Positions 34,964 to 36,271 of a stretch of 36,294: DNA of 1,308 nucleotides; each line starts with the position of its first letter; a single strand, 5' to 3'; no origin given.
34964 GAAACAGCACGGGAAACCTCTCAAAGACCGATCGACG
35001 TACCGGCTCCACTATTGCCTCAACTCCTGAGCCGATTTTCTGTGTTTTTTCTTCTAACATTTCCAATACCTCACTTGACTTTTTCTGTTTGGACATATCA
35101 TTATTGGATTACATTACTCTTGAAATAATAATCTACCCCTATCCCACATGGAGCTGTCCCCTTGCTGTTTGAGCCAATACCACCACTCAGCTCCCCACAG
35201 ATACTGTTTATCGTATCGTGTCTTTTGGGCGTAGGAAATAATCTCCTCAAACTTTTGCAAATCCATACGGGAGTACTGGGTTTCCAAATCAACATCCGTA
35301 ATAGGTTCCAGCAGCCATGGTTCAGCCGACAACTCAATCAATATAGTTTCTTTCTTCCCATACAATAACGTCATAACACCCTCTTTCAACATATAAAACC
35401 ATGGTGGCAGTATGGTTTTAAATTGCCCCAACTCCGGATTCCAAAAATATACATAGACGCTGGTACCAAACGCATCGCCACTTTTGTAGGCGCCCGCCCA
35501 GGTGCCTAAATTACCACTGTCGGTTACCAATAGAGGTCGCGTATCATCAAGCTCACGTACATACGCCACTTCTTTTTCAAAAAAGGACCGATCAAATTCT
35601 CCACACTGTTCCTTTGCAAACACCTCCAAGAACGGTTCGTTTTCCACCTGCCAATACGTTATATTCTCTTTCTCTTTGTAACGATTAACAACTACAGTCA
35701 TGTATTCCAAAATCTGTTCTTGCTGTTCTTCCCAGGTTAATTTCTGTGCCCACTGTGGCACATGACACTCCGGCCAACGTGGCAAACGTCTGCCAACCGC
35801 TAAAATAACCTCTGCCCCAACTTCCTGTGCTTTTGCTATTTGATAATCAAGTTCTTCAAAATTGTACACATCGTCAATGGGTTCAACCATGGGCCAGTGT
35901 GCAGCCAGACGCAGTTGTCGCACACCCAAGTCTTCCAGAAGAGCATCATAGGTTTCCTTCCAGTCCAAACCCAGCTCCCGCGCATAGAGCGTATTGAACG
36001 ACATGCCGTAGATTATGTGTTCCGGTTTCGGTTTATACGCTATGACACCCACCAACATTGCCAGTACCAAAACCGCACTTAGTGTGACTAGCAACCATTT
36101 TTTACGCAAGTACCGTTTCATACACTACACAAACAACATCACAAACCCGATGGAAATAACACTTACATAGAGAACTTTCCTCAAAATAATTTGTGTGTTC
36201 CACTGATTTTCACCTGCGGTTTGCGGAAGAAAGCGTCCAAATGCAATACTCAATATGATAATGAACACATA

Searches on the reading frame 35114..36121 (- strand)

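Call 60: search_protein_families(library=pfam, proteins=[window:35114-36121:-], max_evalue=0.001)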
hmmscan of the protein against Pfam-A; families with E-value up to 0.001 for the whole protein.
window:35114-36121:- (335 aa): 3 families
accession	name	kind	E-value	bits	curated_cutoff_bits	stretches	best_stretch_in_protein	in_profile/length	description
PF02449.21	Glyco_hydro_42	-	9.5e-11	42.1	21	2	61-111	18-69/376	Beta-galactosidase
PF00331.26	Glyco_hydro_10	-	1.2e-05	25.1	22.1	1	75-167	46-133/311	Glycosyl hydrolase family 10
PF00150.24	Cellulase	-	2.4e-05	24.4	23.5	1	55-201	23-167/272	Cellulase (glycosyl hydrolase family 5)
